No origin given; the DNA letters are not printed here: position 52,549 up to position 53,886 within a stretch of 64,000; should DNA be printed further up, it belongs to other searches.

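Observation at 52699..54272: Second DUF929-like CxxC protein coupled to a non-VKOR membrane protein with a C-G-C motif: a possible undescribed redox pair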

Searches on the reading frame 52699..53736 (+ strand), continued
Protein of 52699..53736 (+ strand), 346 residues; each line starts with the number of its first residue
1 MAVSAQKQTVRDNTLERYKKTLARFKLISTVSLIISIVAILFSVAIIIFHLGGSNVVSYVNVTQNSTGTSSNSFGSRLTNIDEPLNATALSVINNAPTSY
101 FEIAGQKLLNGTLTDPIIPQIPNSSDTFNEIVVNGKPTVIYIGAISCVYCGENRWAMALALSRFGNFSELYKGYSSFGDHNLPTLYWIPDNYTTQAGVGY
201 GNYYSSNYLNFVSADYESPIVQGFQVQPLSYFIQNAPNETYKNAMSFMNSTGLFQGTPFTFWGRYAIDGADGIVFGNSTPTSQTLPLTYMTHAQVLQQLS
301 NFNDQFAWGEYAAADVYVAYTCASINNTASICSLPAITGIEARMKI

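Call 81: fold_search(model_id=the predicted structure, library=pdb)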
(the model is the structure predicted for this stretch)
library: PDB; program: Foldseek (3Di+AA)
matches with E <= 10: 139; with E <= 0.001: 0
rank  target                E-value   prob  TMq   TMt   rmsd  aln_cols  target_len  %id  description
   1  7u8h_D                1.5e+00  0.03  0.11  0.17  12.3       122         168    7  Discovery of a KRAS G12V Inhibitor in vivo Tool Compound starting from an HSQC-NMR based Fragment Hit (released 2022-11-09)
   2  6mq9_B                1.6e+00  0.05  0.11  0.13  12.1       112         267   14  Crystal Structure of GTPase Domain of Human Septin 12 in complex with GMPPNP (released 2019-11-20)
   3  5oco_A                1.7e+00  0.03  0.12  0.18  13.1       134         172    7  Discovery of small molecules binding to KRAS via high affinity antibody fragment competition method. (released 2018-08-22)
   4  6fa3_A                1.8e+00  0.03  0.11  0.18  13.1       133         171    7  Antibody derived (Abd-6) small molecule binding to KRAS. (released 2018-08-22)
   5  3e82_E                1.8e+00  0.02  0.14  0.14  16.9       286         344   10  Crystal structure of a putative oxidoreductase from Klebsiella pneumoniae (released 2008-08-26)
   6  7zhw_B                2.0e+00  0.01  0.14  0.10  16.2       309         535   11  Leishmania donovani Glucose 6-Phosphate Dehydrogenase complexed with NADP(H) and Glucose 6-Phosphate (released 2022-12-14)
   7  3e82_B                2.0e+00  0.01  0.12  0.13  17.0       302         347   10  Crystal structure of a putative oxidoreductase from Klebsiella pneumoniae (released 2008-08-26)
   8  6f76_A                2.2e+00  0.02  0.11  0.17  12.9       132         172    6  Antibody derived (Abd-8) small molecule binding to KRAS. (released 2018-08-08)
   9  7f6j_A                2.3e+00  0.04  0.13  0.21  12.2       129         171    8  Crystal structure of the PDZD8 coiled-coil domain - Rab7 complex (released 2022-02-23)
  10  6mqb                  2.3e+00  0.04  0.12  0.14  10.7       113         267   13  Crystal Structure of GTPase Domain of Human Septin 12 in complex with GMPPNP in Space Group C2221 (released 2019-10-16)
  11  6gqx_A                2.3e+00  0.03  0.11  0.18  13.1       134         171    7  KRAS-169 Q61H GPPNHP + CH-2 (released 2019-02-06)
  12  3e82_D                2.3e+00  0.01  0.14  0.14  16.8       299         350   10  Crystal structure of a putative oxidoreductase from Klebsiella pneumoniae (released 2008-08-26)
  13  3gj0_A                2.6e+00  0.01  0.11  0.15  13.6       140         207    8  Crystal structure of human RanGDP (released 2009-08-04)
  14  3emx_A                2.7e+00  0.11  0.15  0.37   9.6       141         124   11  Crystal structure of thioredoxin from Aeropyrum pernix (released 2008-10-14)
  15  8dkt_B                2.7e+00  0.03  0.14  0.17  10.4       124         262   10  Crystal Structure of Septin1 - Septin2 heterocomplex from Drosophila melanogaster (released 2023-01-11)
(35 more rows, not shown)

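Call 82: search_protein_families(library=pfam, proteins=[L042:6537-7637:+], max_evalue=0.1)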
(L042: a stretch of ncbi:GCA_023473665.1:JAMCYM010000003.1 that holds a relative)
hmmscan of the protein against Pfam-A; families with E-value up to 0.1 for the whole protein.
L042:6537-7637:+ (367 aa): 1 family
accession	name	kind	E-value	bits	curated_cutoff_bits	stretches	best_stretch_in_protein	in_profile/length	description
PF02830.23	V4R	-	5.8e-06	26.7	31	1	161-203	17-59/62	V4R domain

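Call 83: find_related_loci(query=A6, collection=metagenome_contigs, flank=4000)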
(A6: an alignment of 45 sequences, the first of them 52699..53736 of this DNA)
Query A6 (346 aa) in metagenome_contigs; peptide patterns used: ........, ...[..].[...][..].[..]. (x = any residue, [..] = any of these).
505 stretches matched a pattern; 130 encode a relative of the query (tblastn E <= 1e-3); the best 80 are kept; 80 distinct loci.
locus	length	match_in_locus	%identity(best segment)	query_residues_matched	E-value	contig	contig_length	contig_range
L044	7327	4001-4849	67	63-344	9e-130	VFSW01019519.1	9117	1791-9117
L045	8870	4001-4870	67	60-346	6e-129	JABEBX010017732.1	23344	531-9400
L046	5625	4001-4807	64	72-341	2e-120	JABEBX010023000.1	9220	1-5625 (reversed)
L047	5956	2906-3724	69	73-346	5e-120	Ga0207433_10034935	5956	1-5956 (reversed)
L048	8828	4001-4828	62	73-346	5e-118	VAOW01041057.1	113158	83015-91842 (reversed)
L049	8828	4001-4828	62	73-346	2e-117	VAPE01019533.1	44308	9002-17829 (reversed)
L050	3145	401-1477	52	3-346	1e-119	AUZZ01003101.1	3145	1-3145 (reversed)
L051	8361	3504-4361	61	66-346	3e-115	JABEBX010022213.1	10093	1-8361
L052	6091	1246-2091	59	59-342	2e-114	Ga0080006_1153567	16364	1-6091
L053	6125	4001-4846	59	59-342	6e-114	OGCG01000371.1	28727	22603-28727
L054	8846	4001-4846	59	59-342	6e-114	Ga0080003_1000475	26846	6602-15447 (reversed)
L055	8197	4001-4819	63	74-346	2e-113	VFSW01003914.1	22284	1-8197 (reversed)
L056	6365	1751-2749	57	28-346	5e-113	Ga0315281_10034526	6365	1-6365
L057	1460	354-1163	63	74-346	3e-121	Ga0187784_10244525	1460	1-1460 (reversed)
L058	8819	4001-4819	72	70-342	2e-135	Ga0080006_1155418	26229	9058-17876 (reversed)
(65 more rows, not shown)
